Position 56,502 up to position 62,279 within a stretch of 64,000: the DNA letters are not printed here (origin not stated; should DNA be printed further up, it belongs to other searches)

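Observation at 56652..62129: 1825-aa polyvalent giant protein combining ART-fold-like, zincin, NTase-like and two 2H phosphoesterase modules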

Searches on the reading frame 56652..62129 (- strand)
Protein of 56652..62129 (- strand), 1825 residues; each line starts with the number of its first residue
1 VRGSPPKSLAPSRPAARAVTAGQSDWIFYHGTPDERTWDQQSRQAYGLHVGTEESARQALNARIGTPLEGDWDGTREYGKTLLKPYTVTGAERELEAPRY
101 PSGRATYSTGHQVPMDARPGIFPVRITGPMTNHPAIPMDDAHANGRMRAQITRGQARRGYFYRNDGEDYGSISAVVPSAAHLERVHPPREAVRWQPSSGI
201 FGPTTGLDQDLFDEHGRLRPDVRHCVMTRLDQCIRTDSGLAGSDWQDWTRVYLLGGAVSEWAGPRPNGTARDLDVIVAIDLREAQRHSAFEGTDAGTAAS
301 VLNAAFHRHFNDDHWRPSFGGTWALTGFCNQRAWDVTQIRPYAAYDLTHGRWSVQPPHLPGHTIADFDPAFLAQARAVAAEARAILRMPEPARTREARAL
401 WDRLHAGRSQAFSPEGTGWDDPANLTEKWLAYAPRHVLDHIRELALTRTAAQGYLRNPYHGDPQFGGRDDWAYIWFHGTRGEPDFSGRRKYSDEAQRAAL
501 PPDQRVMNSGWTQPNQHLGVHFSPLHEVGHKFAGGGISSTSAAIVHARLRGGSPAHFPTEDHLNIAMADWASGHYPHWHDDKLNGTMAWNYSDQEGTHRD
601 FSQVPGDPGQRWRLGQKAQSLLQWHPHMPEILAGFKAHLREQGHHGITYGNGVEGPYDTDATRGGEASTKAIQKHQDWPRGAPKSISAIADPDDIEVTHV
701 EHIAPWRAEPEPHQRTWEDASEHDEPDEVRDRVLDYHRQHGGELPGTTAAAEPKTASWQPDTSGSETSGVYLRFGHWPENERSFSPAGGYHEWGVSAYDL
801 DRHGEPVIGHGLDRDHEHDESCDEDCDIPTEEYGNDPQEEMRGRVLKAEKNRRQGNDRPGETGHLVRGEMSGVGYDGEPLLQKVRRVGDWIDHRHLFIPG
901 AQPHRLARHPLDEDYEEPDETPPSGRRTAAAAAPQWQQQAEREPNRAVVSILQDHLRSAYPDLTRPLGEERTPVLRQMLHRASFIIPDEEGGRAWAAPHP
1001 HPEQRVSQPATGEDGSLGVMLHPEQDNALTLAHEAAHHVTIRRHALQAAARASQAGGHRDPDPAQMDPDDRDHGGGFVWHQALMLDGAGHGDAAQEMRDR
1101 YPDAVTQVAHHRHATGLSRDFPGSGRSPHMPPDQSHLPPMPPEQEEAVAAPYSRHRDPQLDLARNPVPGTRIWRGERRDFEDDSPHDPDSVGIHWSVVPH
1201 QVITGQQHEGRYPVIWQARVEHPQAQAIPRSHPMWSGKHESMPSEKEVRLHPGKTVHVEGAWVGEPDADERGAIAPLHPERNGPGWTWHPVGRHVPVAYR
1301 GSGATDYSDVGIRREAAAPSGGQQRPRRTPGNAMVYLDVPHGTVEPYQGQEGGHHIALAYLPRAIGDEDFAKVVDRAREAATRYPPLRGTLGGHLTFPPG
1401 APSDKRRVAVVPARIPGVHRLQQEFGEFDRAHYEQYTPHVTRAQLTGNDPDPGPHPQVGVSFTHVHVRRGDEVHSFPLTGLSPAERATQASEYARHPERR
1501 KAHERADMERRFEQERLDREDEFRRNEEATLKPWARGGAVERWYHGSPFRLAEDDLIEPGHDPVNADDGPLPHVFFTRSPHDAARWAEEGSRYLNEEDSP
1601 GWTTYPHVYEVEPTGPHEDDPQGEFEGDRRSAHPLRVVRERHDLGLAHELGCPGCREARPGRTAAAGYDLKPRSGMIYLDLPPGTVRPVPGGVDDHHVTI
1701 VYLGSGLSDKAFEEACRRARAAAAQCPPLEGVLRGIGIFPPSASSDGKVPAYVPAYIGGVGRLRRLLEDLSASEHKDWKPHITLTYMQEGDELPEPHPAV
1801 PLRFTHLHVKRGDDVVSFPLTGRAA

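Call 3: search_protein_families(library=pfam, proteins=[window:56652-62129:-], max_evalue=1)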
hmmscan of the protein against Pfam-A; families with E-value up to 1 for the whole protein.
window:56652-62129:- (1825 aa): 5 families
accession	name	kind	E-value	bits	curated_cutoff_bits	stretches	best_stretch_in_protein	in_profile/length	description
PF13563.12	2_5_RNA_ligase2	-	1.9e-11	44.6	27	2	1697-1800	27-129/152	2'-5' RNA ligase superfamily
PF12120.14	Arr-ms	-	4.5e-07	30.4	25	1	1543-1644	1-90/99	Rifampin ADP-ribosyl transferase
PF02834.22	LigT_PEase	-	6.9e-06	26.6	23.3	1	1694-1742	33-80/87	LigT like Phosphoesterase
PF19593.4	DUF6098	-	0.017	15.3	27.2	1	855-894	85-123/141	Family of unknown function (DUF6098)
PF23474.1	Acb1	-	0.077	13.2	27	1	1773-1804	97-129/144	Anti-CBASS protein Acb1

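Call 4: search_protein_families(library=phrogs, proteins=[window:56652-62129:-], max_evalue=0.1)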
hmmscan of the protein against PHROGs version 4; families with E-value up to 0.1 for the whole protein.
window:56652-62129:- (1825 aa): 3 families
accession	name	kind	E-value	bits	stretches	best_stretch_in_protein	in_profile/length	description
phrog_2659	-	DNA, RNA and nucleotide metabolism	3e-10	39.7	2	1355-1481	756-885/891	RNA ligase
phrog_14859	-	DNA, RNA and nucleotide metabolism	0.001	19.1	1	1690-1795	76-190/373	RNA ligase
phrog_755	-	DNA, RNA and nucleotide metabolism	0.015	15.9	0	1773-1809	107-145/156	RNA ligase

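Call 7: search_dna_similar(query=window:56652-62129:-, collection=phages, mode=protein, max_rows=30)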
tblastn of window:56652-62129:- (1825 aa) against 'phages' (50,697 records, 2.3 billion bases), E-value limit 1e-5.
Records with a match: 6; places in all: 6; records where one place covers at least 80% of the query: 0.
Best place of each record, by identity: <60% 6.
By first word of the organism name: Streptomyces 6.
By host as written in the record: Streptomyces sp. 5a 2; Streptomyces lividans JI 1326 2; Streptomyces turgidiscabies 1; Streptomyces mirabilis NRRL B-2400 1.
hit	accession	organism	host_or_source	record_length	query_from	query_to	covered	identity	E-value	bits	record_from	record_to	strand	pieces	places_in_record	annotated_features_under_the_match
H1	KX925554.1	Streptomyces phage BRock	Streptomyces sp. 5a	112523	197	463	15%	28.7%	3e-12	78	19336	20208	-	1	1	hypothetical protein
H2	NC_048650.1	Streptomyces phage BRock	Streptomyces sp. 5a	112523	197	463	15%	28.7%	3e-12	78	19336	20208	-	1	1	hypothetical protein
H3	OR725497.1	Streptomyces phage LuckySocke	Streptomyces lividans JI 1326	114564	197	461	15%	28.8%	2e-12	79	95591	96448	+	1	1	186: hypothetical protein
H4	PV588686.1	Streptomyces phage pSt2308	Streptomyces turgidiscabies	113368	197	463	15%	27.1%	4e-13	81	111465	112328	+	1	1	hypothetical protein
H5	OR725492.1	Streptomyces phage Alone3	Streptomyces lividans JI 1326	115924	197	461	15%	26.3%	6e-10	71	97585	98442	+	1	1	189: hypothetical protein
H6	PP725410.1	Streptomyces phage GiJojo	Streptomyces mirabilis NRRL B-2400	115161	197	445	14%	27.0%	3e-10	72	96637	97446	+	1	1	178: hypothetical protein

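Call 8: search_dna_similar(query=window:56652-62129:-, collection=plasmids, mode=protein, max_rows=30)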
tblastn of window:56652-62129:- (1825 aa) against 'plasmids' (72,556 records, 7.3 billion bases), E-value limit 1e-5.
Records with a match: 1; places in all: 1; records where one place covers at least 80% of the query: 0.
Best place of each record, by identity: <60% 1.
By first word of the organism name: Streptomyces 1.
By predicted mobility (MOB-suite, as given by PLSDB): non-mobilizable 1.
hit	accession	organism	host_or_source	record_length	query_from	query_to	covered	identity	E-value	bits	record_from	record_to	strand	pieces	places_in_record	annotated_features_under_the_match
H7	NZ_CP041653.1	Streptomyces sp. RLB1-9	Isolated strain,Microscale soil grain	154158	85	441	20%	32.0%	9e-27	128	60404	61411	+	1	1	hypothetical protein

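Call 17: find_homologous_proteins(query=window:56652-62129:-, max_evalue=0.001)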
Query window:56652-62129:- (1825 aa): 105 proteins with E <= 0.001 among 8000 candidates.
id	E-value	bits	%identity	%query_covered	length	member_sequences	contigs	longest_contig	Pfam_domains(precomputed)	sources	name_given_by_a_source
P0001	0.0e+0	4266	100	99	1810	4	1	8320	PF02834.23,PF13563.13,PF12120.15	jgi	-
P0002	0.0e+0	2456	60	61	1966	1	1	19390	PF02834.23,PF13563.13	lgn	-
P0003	0.0e+0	2279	76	27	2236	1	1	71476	PF02834.23,PF13563.13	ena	-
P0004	0.0e+0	2041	75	32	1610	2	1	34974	PF13563.13,PF12120.15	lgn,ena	-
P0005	0.0e+0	1770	74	32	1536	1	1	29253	PF02834.23,PF13563.13,PF00583.32,PF12120.15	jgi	jgi:2'-5' RNA ligase/predicted GNAT family acetyltransferase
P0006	0.0e+0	1691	74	24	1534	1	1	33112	PF02834.23,PF00293.35,PF14815.13,PF13563.13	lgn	-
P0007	0.0e+0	1578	67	24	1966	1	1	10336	PF02834.23,PF13563.13,PF12120.15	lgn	-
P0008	0.0e+0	1534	70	15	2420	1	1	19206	PF02834.23,PF13563.13,PF12120.15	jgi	jgi:2'-5' RNA ligase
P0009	0.0e+0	1399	66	14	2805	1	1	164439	PF13508.14,PF02834.23,PF13563.13,PF00583.32,PF12120.15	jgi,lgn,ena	-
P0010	0.0e+0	1366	68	24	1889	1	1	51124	PF02834.23,PF00293.35,PF14815.13,PF13563.13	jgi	jgi:2'-5' RNA ligase/ADP-ribose pyrophosphatase YjhB (NUDIX family)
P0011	0.0e+0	1328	57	19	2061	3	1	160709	PF00293.35,PF13563.13,PF12120.15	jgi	-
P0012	0.0e+0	1304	68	14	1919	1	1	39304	PF02834.23,PF00293.35,PF14815.13,PF13563.13,PF12120.15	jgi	jgi:8-oxo-dGTP diphosphatase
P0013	0.0e+0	1235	70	24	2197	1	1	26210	PF02834.23,PF00293.35,PF14815.13,PF13563.13,PF12120.15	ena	-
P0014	0.0e+0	1222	54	22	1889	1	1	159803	PF02834.23,PF00293.35,PF13563.13,PF12120.15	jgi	jgi:8-oxo-dGTP diphosphatase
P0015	0.0e+0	1185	50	23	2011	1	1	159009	PF00293.35,PF14815.13,PF13563.13,PF12120.15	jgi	jgi:8-oxo-dGTP diphosphatase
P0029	3.8e-253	862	62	14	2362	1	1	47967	PF18760.8,PF00293.35,PF14815.13,PF13563.13,PF12120.15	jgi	jgi:8-oxo-dGTP diphosphatase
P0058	7.4e-92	327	55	14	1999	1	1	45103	PF13508.14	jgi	jgi:GNAT superfamily N-acetyltransferase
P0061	7.2e-87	311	58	8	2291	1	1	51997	PF18760.8,PF14528.12,PF02195.27,PF12120.15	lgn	-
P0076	4.6e-41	159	52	9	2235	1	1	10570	PF18760.8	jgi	jgi:GNAT superfamily N-acetyltransferase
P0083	2.1e-36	143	50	9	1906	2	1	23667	PF18760.8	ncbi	ncbi:MAG: hypothetical protein WCK90_00580, partial [archaeon]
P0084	2.5e-36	143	49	9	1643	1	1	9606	PF18905.6,PF04586.23,PF00293.35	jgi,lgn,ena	-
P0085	6.6e-36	142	49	9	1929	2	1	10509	PF18760.8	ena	-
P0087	5.6e-34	135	34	13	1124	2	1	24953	PF18760.8,PF02195.27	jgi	jgi:ribosomal protein S18 acetylase RimI-like enzyme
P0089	4.8e-32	129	36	14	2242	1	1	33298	PF01743.27,PF13151.13,PF12627.13,PF18760.8,PF02834.23,PF13735.13,PF13563.13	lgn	-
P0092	9.2e-31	125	47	9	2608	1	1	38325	PF18834.7,PF18760.8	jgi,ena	-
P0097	6.1e-29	119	47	9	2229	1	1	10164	PF13151.13,PF18796.7,PF18760.8,PF18823.7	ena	-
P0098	4.9e-28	116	37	12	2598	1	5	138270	PF13151.13,PF18796.7,PF18760.8,PF18823.7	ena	-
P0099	9.5e-28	115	44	9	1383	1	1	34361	PF18760.8,PF18823.7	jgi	-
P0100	2.0e-27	114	42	10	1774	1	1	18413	PF18760.8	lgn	-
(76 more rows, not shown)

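Call 29: find_encoding_contigs(protein=P0009, flank=10000, max_places=2)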
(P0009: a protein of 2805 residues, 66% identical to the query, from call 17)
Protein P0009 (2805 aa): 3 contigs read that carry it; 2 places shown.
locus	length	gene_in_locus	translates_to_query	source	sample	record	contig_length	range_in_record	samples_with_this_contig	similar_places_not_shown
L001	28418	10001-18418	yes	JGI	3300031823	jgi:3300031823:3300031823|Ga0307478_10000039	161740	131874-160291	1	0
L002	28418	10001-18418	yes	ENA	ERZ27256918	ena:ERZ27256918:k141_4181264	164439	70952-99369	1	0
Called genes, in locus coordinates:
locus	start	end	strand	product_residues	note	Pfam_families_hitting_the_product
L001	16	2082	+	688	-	-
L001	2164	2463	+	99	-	-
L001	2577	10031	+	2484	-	-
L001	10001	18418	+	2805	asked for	PF00583:Acetyltransf_1 (faint), PF13508:Acetyltransf_7 (faint), PF02834:LigT_PEase (faint), PF13563:2_5_RNA_ligase2 (weak), PF12120:Arr-ms (weak), PF13563:2_5_RNA_ligase2 (weak), PF12120:Arr-ms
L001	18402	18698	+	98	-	-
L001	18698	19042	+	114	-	-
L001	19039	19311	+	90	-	-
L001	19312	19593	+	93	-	-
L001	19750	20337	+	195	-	PF03167:UDG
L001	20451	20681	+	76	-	-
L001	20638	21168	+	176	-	-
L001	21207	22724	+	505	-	-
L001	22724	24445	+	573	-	-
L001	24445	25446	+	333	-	-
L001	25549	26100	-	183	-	-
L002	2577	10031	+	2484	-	-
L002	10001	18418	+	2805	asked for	PF00583:Acetyltransf_1 (faint), PF13508:Acetyltransf_7 (faint), PF02834:LigT_PEase (faint), PF13563:2_5_RNA_ligase2 (weak), PF12120:Arr-ms (weak), PF13563:2_5_RNA_ligase2 (weak), PF12120:Arr-ms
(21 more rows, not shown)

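Call 30: find_encoding_contigs(protein=P0003, flank=10000, max_places=2)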
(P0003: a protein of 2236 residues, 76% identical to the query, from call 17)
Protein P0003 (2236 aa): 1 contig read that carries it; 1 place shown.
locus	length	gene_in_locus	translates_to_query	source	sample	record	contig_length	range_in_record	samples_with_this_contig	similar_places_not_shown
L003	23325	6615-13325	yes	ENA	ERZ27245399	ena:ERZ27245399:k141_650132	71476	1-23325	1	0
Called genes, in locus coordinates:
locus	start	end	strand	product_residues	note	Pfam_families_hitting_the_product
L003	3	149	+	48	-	?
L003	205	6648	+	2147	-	-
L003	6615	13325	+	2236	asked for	PF02834:LigT_PEase (faint), PF13563:2_5_RNA_ligase2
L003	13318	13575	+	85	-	-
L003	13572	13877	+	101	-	-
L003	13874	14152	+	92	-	-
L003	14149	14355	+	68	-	-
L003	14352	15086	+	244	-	-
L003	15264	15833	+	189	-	PF03167:UDG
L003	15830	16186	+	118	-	-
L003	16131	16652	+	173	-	-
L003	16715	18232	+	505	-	-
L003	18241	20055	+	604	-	-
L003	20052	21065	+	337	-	-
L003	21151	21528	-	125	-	-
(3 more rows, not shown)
